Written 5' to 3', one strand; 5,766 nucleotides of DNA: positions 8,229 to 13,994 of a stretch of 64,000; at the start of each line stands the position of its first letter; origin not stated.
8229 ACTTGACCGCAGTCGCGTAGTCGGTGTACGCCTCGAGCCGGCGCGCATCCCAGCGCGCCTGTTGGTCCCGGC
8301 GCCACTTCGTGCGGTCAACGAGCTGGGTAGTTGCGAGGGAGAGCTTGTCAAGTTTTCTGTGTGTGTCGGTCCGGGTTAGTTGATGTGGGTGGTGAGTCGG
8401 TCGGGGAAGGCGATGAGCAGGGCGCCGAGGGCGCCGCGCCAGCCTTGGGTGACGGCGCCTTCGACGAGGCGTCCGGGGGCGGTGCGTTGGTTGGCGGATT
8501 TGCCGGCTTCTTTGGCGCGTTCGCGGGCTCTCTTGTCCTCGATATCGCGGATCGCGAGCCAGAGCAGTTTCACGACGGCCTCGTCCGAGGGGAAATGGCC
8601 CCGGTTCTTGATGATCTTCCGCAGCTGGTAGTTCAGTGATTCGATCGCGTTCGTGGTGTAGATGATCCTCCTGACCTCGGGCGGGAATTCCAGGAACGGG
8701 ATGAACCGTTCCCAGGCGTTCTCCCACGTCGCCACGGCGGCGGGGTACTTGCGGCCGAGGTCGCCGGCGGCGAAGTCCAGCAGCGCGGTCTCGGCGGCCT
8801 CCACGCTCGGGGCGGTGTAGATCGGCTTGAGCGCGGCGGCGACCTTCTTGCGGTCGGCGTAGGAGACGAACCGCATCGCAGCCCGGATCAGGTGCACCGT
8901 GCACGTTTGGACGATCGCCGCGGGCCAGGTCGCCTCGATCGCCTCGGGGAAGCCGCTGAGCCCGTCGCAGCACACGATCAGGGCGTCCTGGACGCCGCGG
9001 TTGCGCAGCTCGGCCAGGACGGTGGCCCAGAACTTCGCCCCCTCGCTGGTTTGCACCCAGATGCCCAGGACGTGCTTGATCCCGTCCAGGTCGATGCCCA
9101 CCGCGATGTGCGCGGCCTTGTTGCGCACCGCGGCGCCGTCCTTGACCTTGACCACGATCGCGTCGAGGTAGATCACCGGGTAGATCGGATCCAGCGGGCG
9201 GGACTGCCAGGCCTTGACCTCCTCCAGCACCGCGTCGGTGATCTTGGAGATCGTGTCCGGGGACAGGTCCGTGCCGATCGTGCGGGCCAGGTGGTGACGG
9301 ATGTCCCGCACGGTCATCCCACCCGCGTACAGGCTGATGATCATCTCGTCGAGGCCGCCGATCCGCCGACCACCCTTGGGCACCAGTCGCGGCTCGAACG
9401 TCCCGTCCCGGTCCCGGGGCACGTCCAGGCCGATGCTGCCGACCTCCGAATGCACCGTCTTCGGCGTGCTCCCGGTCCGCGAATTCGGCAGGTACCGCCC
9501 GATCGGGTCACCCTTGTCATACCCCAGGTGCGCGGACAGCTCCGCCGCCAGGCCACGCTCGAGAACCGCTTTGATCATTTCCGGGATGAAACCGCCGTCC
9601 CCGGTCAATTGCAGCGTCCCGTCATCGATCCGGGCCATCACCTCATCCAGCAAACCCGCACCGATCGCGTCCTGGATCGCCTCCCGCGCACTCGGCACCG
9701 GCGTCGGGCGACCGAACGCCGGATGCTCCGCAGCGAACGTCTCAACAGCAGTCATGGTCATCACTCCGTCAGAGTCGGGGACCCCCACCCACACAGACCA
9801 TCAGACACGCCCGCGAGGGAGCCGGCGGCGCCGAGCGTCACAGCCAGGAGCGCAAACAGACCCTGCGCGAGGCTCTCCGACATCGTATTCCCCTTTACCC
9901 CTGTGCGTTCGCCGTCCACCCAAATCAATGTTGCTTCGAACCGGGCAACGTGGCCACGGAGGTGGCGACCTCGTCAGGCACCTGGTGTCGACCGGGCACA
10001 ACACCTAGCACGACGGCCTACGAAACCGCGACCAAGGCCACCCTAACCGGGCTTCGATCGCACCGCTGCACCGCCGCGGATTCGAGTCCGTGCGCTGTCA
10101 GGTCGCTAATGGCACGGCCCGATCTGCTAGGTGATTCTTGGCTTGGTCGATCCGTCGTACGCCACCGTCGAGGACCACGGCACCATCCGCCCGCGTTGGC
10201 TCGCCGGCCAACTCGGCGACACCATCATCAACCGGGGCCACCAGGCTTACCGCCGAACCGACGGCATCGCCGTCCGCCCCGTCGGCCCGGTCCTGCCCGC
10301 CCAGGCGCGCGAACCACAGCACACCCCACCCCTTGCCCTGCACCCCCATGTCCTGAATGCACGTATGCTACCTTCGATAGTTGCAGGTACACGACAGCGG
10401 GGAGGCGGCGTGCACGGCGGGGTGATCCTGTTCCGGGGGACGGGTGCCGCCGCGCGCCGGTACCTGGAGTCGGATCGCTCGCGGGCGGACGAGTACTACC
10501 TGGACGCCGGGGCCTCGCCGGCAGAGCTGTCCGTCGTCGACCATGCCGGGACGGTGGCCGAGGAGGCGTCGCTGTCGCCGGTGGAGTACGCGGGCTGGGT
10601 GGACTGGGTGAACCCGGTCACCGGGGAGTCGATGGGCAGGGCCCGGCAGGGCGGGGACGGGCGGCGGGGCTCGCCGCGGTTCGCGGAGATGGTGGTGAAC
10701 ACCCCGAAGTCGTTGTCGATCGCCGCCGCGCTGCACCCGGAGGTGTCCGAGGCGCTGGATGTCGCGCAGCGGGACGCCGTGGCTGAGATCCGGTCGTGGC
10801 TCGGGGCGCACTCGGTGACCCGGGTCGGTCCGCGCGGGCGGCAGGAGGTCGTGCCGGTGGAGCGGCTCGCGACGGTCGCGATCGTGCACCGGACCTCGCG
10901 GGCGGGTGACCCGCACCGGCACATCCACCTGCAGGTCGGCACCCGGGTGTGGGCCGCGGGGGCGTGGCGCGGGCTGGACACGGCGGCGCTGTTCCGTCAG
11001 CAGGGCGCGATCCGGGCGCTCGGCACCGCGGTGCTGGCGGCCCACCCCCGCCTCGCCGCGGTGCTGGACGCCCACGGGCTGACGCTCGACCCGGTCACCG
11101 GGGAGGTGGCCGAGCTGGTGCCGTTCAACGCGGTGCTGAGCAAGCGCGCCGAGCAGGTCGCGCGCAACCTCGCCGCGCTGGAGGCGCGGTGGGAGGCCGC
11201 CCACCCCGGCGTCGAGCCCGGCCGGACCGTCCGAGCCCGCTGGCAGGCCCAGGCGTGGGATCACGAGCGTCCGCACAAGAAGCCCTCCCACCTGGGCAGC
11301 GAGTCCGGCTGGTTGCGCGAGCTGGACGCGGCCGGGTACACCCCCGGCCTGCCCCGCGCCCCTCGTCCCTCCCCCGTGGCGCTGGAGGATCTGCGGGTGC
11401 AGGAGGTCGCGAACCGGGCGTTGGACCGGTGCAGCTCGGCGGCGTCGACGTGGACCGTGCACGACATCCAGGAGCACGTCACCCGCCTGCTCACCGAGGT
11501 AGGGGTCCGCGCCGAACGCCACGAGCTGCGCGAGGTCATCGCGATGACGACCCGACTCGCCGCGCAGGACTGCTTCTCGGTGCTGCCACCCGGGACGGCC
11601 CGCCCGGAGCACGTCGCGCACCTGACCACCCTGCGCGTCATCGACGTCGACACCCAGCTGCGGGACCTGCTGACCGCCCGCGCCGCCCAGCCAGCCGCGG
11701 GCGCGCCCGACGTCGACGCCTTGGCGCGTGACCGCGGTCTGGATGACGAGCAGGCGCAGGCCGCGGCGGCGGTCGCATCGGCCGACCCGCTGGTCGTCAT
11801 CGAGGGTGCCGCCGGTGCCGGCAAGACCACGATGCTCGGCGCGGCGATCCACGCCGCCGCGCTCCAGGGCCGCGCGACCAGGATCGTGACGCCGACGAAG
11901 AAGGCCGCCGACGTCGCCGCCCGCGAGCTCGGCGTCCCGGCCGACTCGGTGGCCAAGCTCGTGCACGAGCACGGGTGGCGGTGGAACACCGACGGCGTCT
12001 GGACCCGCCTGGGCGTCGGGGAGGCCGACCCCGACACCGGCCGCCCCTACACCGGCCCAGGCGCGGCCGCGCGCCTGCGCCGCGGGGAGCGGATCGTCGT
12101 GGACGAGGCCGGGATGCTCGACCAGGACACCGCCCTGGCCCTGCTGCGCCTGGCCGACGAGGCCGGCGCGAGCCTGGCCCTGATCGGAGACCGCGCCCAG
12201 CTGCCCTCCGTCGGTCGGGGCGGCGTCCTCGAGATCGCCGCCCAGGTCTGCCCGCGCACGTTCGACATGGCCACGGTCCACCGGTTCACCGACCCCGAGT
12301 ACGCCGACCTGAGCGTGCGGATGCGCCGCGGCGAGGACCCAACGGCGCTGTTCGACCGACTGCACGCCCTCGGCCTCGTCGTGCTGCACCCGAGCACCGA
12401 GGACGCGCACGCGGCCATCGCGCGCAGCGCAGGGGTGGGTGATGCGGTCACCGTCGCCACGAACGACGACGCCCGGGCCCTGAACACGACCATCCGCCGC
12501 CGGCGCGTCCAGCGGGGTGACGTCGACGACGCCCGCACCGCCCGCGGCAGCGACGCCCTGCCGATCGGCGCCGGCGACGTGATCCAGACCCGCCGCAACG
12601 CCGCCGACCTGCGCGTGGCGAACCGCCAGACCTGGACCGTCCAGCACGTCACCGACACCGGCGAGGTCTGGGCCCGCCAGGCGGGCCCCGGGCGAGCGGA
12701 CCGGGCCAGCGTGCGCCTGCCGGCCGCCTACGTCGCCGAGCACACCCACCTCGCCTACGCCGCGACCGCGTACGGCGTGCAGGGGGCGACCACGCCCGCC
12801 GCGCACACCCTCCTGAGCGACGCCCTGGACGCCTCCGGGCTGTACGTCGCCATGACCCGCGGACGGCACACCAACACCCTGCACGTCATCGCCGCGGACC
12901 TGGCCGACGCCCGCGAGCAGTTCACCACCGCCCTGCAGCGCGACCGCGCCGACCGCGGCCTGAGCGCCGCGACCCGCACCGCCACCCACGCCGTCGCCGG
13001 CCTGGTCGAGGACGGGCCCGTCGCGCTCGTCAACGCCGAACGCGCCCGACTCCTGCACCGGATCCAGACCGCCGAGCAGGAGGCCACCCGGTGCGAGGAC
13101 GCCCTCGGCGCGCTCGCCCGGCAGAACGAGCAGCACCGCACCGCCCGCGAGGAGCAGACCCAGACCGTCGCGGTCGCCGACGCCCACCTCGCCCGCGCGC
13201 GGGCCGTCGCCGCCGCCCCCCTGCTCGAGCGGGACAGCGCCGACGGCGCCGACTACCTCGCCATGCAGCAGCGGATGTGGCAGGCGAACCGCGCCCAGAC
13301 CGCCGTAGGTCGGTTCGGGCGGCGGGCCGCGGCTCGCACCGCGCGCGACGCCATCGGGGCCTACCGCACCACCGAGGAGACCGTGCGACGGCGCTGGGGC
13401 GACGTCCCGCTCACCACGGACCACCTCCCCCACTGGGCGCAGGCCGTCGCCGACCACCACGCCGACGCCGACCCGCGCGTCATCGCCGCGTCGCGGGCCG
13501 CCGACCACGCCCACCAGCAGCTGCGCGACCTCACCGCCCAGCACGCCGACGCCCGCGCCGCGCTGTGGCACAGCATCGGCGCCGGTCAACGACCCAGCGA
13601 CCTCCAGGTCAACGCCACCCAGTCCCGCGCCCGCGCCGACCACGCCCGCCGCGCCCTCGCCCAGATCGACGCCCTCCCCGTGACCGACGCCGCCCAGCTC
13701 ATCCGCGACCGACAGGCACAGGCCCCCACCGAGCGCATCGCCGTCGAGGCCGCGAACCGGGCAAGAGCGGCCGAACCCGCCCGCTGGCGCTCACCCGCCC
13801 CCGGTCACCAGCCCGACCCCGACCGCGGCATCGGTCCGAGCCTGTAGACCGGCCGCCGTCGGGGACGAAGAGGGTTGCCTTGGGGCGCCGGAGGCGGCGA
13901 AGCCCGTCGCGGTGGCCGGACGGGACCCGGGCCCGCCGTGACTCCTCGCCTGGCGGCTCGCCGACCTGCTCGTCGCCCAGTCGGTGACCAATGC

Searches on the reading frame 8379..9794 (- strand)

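Call 38: search_protein_families(library=pfam, proteins=[window:8379-9794:-], max_evalue=0.001)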
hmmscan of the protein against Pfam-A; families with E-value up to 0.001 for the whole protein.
window:8379-9794:- (472 aa): 1 family
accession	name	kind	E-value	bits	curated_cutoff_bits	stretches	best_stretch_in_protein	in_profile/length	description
PF00872.24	Transposase_mut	-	7.1e-117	390.9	21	1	62-420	18-374/379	Transposase, Mutator family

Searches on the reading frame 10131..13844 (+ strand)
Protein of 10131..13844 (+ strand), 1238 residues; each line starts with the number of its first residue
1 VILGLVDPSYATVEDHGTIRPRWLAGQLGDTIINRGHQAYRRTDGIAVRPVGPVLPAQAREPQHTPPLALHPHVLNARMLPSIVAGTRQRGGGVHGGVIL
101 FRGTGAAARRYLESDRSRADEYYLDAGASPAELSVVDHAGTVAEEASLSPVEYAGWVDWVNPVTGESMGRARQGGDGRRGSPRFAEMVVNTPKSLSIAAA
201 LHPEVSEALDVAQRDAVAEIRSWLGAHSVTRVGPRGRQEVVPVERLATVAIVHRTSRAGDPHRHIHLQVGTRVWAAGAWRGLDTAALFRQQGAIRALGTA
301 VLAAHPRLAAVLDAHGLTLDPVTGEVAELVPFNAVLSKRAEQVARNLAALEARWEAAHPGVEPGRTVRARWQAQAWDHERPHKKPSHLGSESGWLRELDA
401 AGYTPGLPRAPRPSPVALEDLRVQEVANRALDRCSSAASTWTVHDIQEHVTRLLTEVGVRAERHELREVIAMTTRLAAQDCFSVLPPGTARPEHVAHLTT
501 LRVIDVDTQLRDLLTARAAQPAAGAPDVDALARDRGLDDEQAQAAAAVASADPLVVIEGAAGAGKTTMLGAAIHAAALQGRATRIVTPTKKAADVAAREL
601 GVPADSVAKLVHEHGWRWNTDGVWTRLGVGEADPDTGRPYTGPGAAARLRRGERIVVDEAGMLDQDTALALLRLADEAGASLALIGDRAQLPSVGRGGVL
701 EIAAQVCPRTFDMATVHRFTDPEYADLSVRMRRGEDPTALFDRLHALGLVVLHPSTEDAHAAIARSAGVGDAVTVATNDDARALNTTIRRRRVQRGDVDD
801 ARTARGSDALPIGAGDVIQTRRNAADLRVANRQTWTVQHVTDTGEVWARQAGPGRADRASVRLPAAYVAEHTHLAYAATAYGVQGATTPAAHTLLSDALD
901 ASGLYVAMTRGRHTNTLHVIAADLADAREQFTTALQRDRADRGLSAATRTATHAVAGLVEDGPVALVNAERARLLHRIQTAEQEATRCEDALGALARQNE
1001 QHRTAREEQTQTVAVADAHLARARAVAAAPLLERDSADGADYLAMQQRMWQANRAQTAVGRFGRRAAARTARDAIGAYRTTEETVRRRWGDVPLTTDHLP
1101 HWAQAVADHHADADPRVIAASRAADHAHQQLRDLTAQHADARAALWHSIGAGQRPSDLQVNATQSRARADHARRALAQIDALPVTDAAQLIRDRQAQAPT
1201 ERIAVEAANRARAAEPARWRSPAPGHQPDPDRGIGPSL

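Call 38: search_protein_families(library=pfam, proteins=[window:10131-13844:+], max_evalue=0.001)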
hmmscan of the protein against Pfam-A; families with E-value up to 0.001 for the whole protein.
window:10131-13844:+ (1238 aa): 6 families
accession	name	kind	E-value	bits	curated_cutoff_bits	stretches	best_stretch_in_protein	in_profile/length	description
PF13604.12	AAA_30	-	1.2e-42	146.2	27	1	537-750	2-186/191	AAA domain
PF08751.17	TrwC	-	2e-37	129.8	25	1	107-388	3-273/286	TrwC relaxase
PF13245.12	AAA_19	-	3e-17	63.5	25.1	1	544-696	3-134/134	AAA domain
PF01443.25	Viral_helicase1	-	1.6e-07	31.8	21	0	556-590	2-36/228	Viral superfamily 1 RNA helicase core domain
PF25199.1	nSTAND_NTPase5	-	0.0006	20.1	34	0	546-588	35-78/145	Novel STAND NTPase 5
PF13086.12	AAA_11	-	0.0007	19.9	27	0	537-594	2-66/257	AAA domain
